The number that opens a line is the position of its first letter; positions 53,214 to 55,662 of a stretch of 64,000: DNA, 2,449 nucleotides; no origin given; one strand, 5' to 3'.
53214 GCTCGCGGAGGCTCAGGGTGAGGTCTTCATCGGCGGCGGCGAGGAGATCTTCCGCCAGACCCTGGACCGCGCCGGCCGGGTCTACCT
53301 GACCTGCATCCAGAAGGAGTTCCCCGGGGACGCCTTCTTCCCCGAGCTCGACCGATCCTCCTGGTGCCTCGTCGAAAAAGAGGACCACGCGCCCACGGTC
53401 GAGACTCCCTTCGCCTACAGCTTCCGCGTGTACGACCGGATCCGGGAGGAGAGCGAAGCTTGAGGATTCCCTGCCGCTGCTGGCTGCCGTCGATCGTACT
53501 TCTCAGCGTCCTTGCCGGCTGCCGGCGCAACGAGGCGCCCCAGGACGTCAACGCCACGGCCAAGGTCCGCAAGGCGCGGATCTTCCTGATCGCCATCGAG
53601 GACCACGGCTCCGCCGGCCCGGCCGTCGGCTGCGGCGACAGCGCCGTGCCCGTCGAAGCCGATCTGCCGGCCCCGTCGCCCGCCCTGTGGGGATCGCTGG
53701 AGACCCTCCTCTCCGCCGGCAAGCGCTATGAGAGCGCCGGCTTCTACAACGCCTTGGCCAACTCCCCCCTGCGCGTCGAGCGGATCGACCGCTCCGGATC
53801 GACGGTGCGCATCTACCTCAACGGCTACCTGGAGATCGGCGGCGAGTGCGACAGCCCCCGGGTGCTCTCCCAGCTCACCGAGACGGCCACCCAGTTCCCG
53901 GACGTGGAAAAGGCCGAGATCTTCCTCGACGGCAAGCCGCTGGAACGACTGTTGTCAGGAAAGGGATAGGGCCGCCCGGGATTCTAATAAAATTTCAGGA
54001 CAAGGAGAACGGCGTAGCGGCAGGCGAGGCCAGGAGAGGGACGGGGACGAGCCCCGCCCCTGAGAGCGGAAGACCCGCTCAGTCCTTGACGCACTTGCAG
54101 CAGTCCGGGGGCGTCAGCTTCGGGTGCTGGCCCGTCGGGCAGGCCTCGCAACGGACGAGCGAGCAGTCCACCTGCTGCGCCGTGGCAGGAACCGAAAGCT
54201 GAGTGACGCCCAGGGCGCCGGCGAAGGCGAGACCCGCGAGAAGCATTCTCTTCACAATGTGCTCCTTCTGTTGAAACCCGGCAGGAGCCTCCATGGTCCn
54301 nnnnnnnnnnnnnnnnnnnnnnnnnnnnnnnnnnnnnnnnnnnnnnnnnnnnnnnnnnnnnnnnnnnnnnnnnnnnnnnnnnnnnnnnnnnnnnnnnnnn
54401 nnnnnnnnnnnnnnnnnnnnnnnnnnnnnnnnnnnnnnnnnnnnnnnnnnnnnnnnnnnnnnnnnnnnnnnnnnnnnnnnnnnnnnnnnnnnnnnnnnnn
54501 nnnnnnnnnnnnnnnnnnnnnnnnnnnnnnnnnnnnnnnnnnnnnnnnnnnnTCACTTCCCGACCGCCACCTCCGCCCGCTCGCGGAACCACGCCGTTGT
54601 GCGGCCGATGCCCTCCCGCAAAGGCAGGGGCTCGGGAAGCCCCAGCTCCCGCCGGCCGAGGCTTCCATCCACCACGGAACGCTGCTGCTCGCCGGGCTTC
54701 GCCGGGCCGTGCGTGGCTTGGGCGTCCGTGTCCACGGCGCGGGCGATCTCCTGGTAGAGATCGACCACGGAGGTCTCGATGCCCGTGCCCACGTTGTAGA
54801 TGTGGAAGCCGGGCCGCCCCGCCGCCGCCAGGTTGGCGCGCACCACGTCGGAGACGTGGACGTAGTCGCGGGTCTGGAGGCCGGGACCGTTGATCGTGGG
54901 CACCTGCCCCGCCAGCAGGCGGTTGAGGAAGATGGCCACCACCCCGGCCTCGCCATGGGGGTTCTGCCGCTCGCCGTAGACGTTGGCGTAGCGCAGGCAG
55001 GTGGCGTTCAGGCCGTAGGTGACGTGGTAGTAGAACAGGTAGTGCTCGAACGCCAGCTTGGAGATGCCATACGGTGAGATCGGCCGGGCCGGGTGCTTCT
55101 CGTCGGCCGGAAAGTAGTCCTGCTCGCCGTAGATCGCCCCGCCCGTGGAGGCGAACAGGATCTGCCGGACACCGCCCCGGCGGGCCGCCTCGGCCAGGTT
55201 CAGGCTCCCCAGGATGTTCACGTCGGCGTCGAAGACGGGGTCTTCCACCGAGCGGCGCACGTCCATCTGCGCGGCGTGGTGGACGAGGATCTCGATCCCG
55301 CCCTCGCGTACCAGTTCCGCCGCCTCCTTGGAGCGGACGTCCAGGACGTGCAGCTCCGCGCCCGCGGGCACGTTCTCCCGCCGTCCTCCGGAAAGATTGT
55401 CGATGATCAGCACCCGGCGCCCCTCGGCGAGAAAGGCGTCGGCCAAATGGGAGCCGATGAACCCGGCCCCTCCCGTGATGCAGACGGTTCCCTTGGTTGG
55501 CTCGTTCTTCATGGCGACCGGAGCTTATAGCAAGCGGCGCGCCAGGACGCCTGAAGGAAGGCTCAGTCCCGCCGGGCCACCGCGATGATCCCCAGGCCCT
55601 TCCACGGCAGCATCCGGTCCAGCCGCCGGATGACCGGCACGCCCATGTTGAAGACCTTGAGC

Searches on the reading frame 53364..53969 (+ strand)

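Call 4: search_protein_families(library=pfam, proteins=[window:53364-53969:+], max_evalue=1)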
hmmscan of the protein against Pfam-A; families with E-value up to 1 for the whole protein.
window:53364-53969:+ (201 aa): 1 family
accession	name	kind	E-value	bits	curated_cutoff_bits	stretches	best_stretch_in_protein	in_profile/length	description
PF10646.14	Germane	-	2.3e-07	31.9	23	1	111-194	34-117/117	Sporulation and spore germination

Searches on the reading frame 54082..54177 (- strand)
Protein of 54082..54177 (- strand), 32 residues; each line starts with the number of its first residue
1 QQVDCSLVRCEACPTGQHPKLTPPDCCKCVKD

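Call 50: search_solved_structures(query=A8, max_evalue=10, show_alignments=3)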
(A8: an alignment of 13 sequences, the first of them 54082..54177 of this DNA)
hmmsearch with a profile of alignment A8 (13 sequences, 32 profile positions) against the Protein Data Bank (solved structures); distinct sequences matched with E-value up to 10: 4.
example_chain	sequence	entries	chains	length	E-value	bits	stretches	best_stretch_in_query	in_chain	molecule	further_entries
2k3t_A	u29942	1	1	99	0.63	13.3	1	10-23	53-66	Filamin-A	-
4i9x_C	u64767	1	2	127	1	12.6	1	13-30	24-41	Tumor necrosis factor receptor superfamily member 10B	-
1d0g_R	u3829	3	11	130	1.1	12.5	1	13-30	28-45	DEATH RECEPTOR-5 | DEATH RECEPTOR 5 | Tumor necrosis factor receptor superfamily member 10B precursor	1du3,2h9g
6t3j_E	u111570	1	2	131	1.1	12.5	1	13-30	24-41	Tumor necrosis factor receptor superfamily member 10B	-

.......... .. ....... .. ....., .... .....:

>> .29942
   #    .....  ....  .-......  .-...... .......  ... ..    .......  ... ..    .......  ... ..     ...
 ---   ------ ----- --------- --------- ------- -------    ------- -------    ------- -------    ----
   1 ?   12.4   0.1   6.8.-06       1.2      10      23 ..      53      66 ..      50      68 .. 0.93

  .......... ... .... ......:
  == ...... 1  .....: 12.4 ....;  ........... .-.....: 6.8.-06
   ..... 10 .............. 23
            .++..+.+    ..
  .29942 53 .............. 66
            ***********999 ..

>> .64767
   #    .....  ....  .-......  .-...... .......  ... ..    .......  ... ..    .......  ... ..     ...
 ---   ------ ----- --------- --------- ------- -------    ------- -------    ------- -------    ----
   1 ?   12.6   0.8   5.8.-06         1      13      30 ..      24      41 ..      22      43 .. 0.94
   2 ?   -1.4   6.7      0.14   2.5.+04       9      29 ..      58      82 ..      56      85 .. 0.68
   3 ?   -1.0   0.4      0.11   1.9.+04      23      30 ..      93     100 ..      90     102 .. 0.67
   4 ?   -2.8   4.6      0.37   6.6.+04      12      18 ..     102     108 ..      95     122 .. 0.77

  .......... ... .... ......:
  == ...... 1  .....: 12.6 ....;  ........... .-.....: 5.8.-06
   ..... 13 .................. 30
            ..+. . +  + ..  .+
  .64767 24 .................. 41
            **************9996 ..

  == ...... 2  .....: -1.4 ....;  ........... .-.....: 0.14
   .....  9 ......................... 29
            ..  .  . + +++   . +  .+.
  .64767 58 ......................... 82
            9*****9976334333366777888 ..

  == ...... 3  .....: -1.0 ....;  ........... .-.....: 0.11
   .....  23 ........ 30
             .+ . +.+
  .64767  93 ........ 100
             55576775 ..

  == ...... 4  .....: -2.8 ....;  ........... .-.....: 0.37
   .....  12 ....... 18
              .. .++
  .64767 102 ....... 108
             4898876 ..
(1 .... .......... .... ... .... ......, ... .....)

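Call 58: predict_structure(alignment_id=A8)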
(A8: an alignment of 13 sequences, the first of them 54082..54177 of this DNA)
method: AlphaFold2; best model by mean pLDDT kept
length: 32 residues; sequences in the alignment: 13
mean_pLDDT: 67.8   pTM: 0.31
mean pLDDT of the five models: 67.8, 64.4, 56.9, 51.5, 51.4
residues with pLDDT >= 90: 0; 70-90: 15; 50-70: 15; < 50: 2
segments of 3 or more residues with pLDDT < 50: none
pLDDT, mean of each block of 10 residues (from residue 1): 54 78 71 72
secondary structure, 60 per line:
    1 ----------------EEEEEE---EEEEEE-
elements in order: E17-22 E26-31
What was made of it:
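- Closest known: Eukaryotic disulfide-stapled beta-hairpin modules. Different: The pep2 model has only pLDDT 68 (call 58).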

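Call 61: fold_search(model_id=the predicted structure, library=pdb)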
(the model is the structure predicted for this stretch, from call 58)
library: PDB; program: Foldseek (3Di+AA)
matches with E <= 10: 12; with E <= 0.001: 0
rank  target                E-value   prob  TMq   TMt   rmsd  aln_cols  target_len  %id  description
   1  2ysh_MODEL_1_A        6.1e+00  0.09  0.48  0.41   1.8        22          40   23  Solution structure of the WW domain from the human growth-arrest-specific protein 7, GAS-7 (released 2007-10-09)
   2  1nub_A                6.5e+00  0.21  0.59  0.10   1.7        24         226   21  HELIX C DELETION MUTANT OF BM-40 FS-EC DOMAIN PAIR (released 1998-12-30)
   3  6j71_A                6.5e+00  0.18  0.56  0.03   0.7        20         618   20  HuA21-scFv in complex with the extracellular domain(ECD) of HER2 (released 2019-02-27)
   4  1i8y_MODEL_1_A        6.5e+00  0.12  0.49  0.54   0.9        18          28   33  SEMI-AUTOMATIC STRUCTURE DETERMINATION OF THE CG1 3-30 PEPTIDE BASED ON ARIA (released 2002-04-17)
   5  2l4j_MODEL_1_A        7.5e+00  0.05  0.36  0.29   2.4        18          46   22  Yap ww2 (released 2010-11-03)
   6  8vqd_A                8.0e+00  0.20  0.60  0.04   0.7        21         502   19  HER2 S310F in complex with TL1 Fab (released 2024-10-09)
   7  1qgm_MODEL_1_A        8.0e+00  0.08  0.47  0.49   1.4        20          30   30  THE SOLUTION STRUCTURE OF A 30 RESIDUE AMINO-TERMINAL DOMAIN OF THE CARP GRANULIN-1 PROTEIN. (released 1999-12-22)
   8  3be1_A                8.5e+00  0.14  0.56  0.03   0.8        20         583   20  Dual specific bH1 Fab in complex with the extracellular domain of HER2/ErbB-2 (released 2008-11-18)
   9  7qvk_AAA              9.1e+00  0.11  0.56  0.04   0.8        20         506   20  NM-02 in complex with HER2-ECD (released 2023-02-01)
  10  1bmo_A                9.8e+00  0.16  0.59  0.09   1.0        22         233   23  BM-40, FS/EC DOMAIN PAIR (released 1997-10-15)
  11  3mzw_A                9.8e+00  0.15  0.59  0.04   0.8        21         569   19  HER2 extracelluar region with affinity matured 3-helix affibody ZHER2:342 (released 2010-07-28)
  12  8oqh_B                9.8e+00  0.10  0.51  0.23   1.0        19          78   21  Structure of the cytosolic domain of lysosome-associated TMEM55B (released 2023-11-29)
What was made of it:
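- Closest known: Eukaryotic disulfide-stapled beta-hairpin modules. Same: Foldseek E-values are 6-10 (call 61) and PDB sequence hits to TNFR10B have E about 1 (call 50).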

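Call 77: search_protein_families(library=pfam, proteins=[window:54082-54177:-], max_evalue=10)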
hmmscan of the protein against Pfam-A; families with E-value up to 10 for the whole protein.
seq(32 aa): 0 families

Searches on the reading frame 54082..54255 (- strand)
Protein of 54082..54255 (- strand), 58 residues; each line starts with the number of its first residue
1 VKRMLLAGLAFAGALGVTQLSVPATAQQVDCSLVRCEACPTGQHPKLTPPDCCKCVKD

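Call 4: search_protein_families(library=pfam, proteins=[window:54082-54255:-], max_evalue=1)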
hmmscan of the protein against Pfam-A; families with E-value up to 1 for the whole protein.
seq(58 aa): 0 families

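Call 5: search_protein_families(library=ncbifam, proteins=[window:54082-54255:-], max_evalue=10)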
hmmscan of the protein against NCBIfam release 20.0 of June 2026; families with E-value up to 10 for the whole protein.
seq(58 aa): 0 families

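Call 11: find_homologous_proteins(query=window:54082-54255:-, max_evalue=10)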
Query seq(58 aa) (58 aa): 14 proteins with E <= 10 among 14 candidates.
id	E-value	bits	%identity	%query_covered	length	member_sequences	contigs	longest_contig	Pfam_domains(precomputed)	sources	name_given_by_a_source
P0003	8.7e-27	109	88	100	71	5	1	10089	-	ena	-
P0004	1.2e-26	109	90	100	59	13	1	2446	-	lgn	-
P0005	1.2e-26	109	95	95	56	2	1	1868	-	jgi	jgi:hypothetical protein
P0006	5.6e-26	107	88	100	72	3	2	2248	-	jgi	jgi:hypothetical protein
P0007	2.9e-24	101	85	100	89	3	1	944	-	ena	-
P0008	4.1e-23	98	80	100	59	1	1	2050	-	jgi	jgi:hypothetical protein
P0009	3.6e-22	95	78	100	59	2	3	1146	-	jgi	jgi:hypothetical protein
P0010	4.0e-22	95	80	100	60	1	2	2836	-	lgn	-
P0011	8.6e-21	90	73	100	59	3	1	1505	-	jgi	-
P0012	5.7e-14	69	66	98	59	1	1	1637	-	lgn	-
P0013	6.5e-14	69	68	95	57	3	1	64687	-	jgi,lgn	-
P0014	1.3e-12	65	63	100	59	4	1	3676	-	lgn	-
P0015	1.9e-12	64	61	98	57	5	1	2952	-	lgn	-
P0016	2.6e-12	64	61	98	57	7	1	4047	-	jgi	jgi:hypothetical protein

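Call 19: find_related_loci(query=A1, collection=genome_contigs, flank=10000)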
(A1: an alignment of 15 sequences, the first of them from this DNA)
Query A1 (58 aa) in genome_contigs; peptide patterns used: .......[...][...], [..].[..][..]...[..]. (x = any residue, [..] = any of these).
75 stretches matched a pattern; 30 encode a relative of the query (tblastn E <= 1e-3); 30 distinct loci.
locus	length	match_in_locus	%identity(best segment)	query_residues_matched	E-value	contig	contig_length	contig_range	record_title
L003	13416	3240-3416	81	1-58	2e-27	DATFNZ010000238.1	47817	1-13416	MAG TPA_asm: Thermoanaerobaculia bacterium isolate SMAG_U9264 k141_125789, whole genome shotgun sequence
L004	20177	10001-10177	80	1-58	2e-26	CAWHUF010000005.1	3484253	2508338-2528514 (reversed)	MAG: uncultured Acidobacteriota bacterium isolate MFD03066.bin.1.255 genome assembly, contig: contig_19633, whole genome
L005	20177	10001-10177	73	1-58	8e-22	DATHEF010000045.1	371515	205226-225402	MAG TPA_asm: Thermoanaerobaculia bacterium isolate SMAG_U12414 k141_624388, whole genome shotgun sequence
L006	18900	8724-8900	69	1-58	9e-21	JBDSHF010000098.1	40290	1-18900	MAG: Thermoanaerobaculia bacterium isolate cluster1_bin.27 k127_14474148, whole genome shotgun sequence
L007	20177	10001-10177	68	1-58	2e-20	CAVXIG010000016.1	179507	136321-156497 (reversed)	MAG: uncultured Acidobacteriota bacterium isolate MFD02581.bin.2.147 genome assembly, contig: contig_28855, whole genome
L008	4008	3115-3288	57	1-58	1e-18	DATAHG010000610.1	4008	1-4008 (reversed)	MAG TPA_asm: Thermoanaerobaculia bacterium isolate SMAG_U6849 k141_4605265, whole genome shotgun sequence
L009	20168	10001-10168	63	1-57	3e-17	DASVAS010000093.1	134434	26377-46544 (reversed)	MAG TPA_asm: Thermoanaerobaculia bacterium isolate SMAG_U1959 k141_1333726, whole genome shotgun sequence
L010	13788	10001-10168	61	1-55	4e-17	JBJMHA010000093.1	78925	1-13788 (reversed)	MAG: Thermoanaerobaculia bacterium isolate H1_16_all_fractions_metab_conc_6_69_19 k255_4933016, whole genome shotgun seq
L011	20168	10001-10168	61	1-57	5e-17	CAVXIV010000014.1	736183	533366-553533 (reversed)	MAG: uncultured Acidobacteriota bacterium isolate MFD03066.bin.2.238 genome assembly, contig: contig_32907, whole genome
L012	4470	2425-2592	57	1-56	1e-16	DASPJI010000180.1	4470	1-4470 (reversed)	MAG TPA_asm: Thermoanaerobaculia bacterium isolate SMAG_U12005 k141_10465, whole genome shotgun sequence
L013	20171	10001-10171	54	1-56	8e-15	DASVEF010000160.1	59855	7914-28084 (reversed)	MAG TPA_asm: Thermoanaerobaculia bacterium isolate SMAG_U2053 k141_1652100, whole genome shotgun sequence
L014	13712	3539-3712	55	1-57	1e-14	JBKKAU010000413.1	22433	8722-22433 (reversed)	MAG: Thermoanaerobaculia bacterium isolate swi_bin.312 S1Ck127_8100515_flag_1_multi_9.0000_len_22433, whole genome shotg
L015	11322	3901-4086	68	22-58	2e-13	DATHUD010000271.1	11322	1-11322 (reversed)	MAG TPA_asm: Thermoanaerobaculia bacterium isolate SMAG_U16097 k141_748025, whole genome shotgun sequence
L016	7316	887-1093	68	22-58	2e-13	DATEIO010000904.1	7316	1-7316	MAG TPA_asm: Thermoanaerobaculia bacterium isolate SMAG_U8840 k141_1533821, whole genome shotgun sequence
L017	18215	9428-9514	83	28-56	2e-13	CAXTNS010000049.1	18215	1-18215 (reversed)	MAG TPA_asm: uncultured Thermoanaerobaculia bacterium isolate public_SRR14722161_metawrap_bin.3 genome assembly, contig:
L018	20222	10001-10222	68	19-58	4e-13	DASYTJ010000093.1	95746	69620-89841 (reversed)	MAG TPA_asm: Thermoanaerobaculia bacterium isolate SMAG_U4564 k141_1610311, whole genome shotgun sequence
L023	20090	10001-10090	77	27-56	5e-12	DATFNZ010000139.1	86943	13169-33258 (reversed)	MAG TPA_asm: Thermoanaerobaculia bacterium isolate SMAG_U9264 k141_1847680, whole genome shotgun sequence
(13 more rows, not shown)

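Call 66: find_encoding_contigs(protein=window:54082-54255:-, flank=3000, max_places=3)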
Protein seq(58 aa) (58 aa): no gene with exactly this product is on record in the collection.

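Call 67: list_cluster_members(proteins=[window:54082-54246:-, window:54082-54294:-, window:54082-54342:-, window:54082-54255:-, window:54082-54255:-])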
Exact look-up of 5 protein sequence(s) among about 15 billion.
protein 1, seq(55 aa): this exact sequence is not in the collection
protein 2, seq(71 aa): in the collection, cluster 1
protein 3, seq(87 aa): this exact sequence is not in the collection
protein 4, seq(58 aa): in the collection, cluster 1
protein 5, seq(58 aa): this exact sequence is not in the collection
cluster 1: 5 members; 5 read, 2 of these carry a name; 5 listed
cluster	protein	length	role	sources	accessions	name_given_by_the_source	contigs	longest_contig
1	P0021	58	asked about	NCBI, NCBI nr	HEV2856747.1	MAG TPA: hypothetical protein VHC97_28425 [Thermoanaerobaculia bacterium] | hypothetical protein [Thermoanaerobaculia bacterium]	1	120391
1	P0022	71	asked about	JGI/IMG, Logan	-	CxxC motif-containing protein (DUF1111 family)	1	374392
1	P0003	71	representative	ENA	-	-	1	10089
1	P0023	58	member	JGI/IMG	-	-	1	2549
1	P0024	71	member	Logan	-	-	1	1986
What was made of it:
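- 54079..54255 (-): pep2 coding sequence: 58-aa precursor with a GTG start; 32-aa mature part with 6 Cys. It belongs to a separate Thermoanaerobaculia domain family. The identical 58-aa protein is in NCBI as HEV2856747.1 (call 67).
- On DUF1111 'CxxC motif-containing protein' (JGI's name for pep2): The name appears in call 67.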

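Call 70: search_protein_families(library=pfam, proteins=[L023:9195-9818:+, L023:10130-11479:+, L023:12881-13807:+, L017:12216-12653:+, L018:8495-9217:+, L018:7623-8309:+, L015:8900-9829:+, L018:13715-14233:+], max_evalue=0.001)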
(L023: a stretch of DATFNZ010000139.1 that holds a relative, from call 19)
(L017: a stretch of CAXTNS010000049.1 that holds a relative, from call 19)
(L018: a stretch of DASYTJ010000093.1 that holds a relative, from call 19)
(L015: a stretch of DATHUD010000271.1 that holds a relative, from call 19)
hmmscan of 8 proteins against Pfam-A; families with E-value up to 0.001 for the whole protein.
L023:9195-9818:+ (207 aa): 1 family
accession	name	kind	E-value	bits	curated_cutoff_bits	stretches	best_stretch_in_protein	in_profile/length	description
PF00293.34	NUDIX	-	9e-11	42.4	21.1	1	31-149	6-119/134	NUDIX domain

L023:10130-11479:+ (449 aa): 9 families
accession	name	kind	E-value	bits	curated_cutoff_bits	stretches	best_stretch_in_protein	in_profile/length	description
PF01593.30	Amino_oxidase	-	1.2e-60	206.6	19.8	1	15-447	1-442/443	Flavin containing amine oxidoreductase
PF13450.12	NAD_binding_8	-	3.5e-15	56.5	21.9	1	10-75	1-65/68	NAD(P)-binding Rossmann-like domain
PF01266.30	DAO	-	8e-11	42.5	27.9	1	7-43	1-38/353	FAD dependent oxidoreductase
PF00890.30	FAD_binding_2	-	5.3e-08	32.9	20.4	1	7-50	1-43/414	FAD binding domain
PF12831.13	FAD_oxidored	-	9.8e-07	28.8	27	1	7-44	1-38/416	FAD dependent oxidoreductase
PF03486.20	HI0933_like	-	1.2e-06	28.7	50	1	7-44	2-39/244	HI0933-like protein Rossmann domain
PF13738.12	Pyr_redox_3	-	2.1e-05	24.4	30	0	9-47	1-39/305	Pyridine nucleotide-disulphide oxidoreductase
PF01946.23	Thi4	-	2.4e-05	24.1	26.2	1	7-44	19-57/235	Thi4 family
PF07992.20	Pyr_redox_2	-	0.00022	21.2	26.1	1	8-40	145-177/291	Pyridine nucleotide-disulphide oxidoreductase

L023:12881-13807:+ (308 aa): 1 family
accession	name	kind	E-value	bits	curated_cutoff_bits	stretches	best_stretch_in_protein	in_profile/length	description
PF13505.12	OMP_b-brl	-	1.7e-05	25.5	28.7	1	123-281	5-158/175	Outer membrane protein beta-barrel domain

L017:12216-12653:+ (145 aa): 0 families

L018:8495-9217:+ (240 aa): 1 family
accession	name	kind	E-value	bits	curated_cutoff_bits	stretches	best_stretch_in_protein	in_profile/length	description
PF03483.22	B3_4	-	4.4e-26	92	29.3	1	63-216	2-174/174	B3/4 domain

L018:7623-8309:+ (228 aa): 1 family
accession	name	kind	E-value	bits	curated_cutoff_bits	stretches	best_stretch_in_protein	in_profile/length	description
PF12158.14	DUF3592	-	0.00042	21.4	25.3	1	181-223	32-80/84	Domain of unknown function (DUF3592)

L015:8900-9829:+ (309 aa): 14 families
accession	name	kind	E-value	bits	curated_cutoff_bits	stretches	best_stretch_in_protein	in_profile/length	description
PF07992.20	Pyr_redox_2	-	1.1e-25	91.1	26.1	1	4-290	1-291/291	Pyridine nucleotide-disulphide oxidoreductase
PF03486.20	HI0933_like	-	1.8e-08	34.6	50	1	5-35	2-32/244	HI0933-like protein Rossmann domain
PF00890.30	FAD_binding_2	-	3.5e-08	33.5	20.4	1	5-35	1-31/414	FAD binding domain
PF13450.12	NAD_binding_8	-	1.1e-06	29.2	21.9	1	8-35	1-28/68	NAD(P)-binding Rossmann-like domain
PF13738.12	Pyr_redox_3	-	1.5e-06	28.2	30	0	7-34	1-29/305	Pyridine nucleotide-disulphide oxidoreductase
PF01266.30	DAO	-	1.7e-06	28.3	27.9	1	5-34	1-30/353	FAD dependent oxidoreductase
PF01494.25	FAD_binding_3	-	2.6e-06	27.4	22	1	5-38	3-36/349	FAD binding domain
PF05834.18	Lycopene_cycl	-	2.7e-06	27.1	23.4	0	5-47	1-44/380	Lycopene cyclase protein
PF01946.23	Thi4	-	3.3e-06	26.9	26.2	0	4-34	18-49/235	Thi4 family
PF12831.13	FAD_oxidored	-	0.00027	20.8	27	1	5-34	1-30/416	FAD dependent oxidoreductase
PF01134.28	GIDA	-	0.00038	20.1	22.1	0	6-32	2-28/391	Glucose inhibited division protein A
PF00070.33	Pyr_redox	-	0.00047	21.1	22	0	6-37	2-33/82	Pyridine nucleotide-disulphide oxidoreductase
PF04820.20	Trp_halogenase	-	0.00061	19.2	21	0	7-26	3-22/458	Tryptophan halogenase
PF13454.12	NAD_binding_9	-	0.0007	20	21.8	0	8-30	2-28/155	FAD-NAD(P)-binding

L018:13715-14233:+ (172 aa): 0 families

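Call 87: find_encoding_contigs(protein=P0021, flank=10000, max_places=4)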
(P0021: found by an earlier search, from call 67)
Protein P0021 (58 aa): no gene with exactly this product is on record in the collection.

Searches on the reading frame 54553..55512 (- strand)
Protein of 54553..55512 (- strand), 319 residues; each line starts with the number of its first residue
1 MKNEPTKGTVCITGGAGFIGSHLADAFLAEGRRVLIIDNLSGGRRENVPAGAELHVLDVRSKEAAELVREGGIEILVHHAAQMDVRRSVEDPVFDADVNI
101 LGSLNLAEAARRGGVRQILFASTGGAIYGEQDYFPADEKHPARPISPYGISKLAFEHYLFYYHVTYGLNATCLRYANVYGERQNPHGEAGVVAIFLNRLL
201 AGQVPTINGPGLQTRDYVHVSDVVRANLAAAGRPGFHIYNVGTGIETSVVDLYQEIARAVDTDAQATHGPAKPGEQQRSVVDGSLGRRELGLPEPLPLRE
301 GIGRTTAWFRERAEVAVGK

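Call 4: search_protein_families(library=pfam, proteins=[window:54553-55512:-], max_evalue=1)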
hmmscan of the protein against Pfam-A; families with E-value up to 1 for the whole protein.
window:54553-55512:- (319 aa): 11 families
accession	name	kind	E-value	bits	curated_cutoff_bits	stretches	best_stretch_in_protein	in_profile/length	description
PF01370.27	Epimerase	-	8.3e-59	199.3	20.9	1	10-242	1-240/240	NAD dependent epimerase/dehydratase family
PF16363.11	GDP_Man_Dehyd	-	1e-43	150.5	27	1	12-265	2-271/332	GDP-mannose 4,6 dehydratase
PF01073.25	3Beta_HSD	-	5.2e-15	55.6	22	1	12-228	2-226/280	3-beta hydroxysteroid dehydrogenase/isomerase family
PF04321.23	RmlD_sub_bind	-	1.4e-13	51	27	1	10-197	3-165/287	RmlD substrate binding domain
PF02719.21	Polysacc_synt_2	-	1.3e-11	44.7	20.2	1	10-262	1-249/293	Polysaccharide biosynthesis protein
PF07993.18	NAD_binding_4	-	2.8e-07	30.4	20.1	1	72-185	88-214/258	Male sterility protein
PF13460.12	NAD_binding_10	-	0.00038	20.8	27.2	1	14-176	1-144/184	NAD(P)H-binding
PF05368.20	NmrA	-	0.0046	17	27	1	7-126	2-110/298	NmrA-like family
PF00106.31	adh_short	-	0.0057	16.6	26.6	1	9-62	2-61/195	short chain dehydrogenase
PF08659.16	KR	-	0.011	16.1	22.6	1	8-42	1-35/180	KR domain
PF13561.12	adh_short_C2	-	0.14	12.2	27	1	19-106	8-111/236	Enoyl-(Acyl carrier protein) reductase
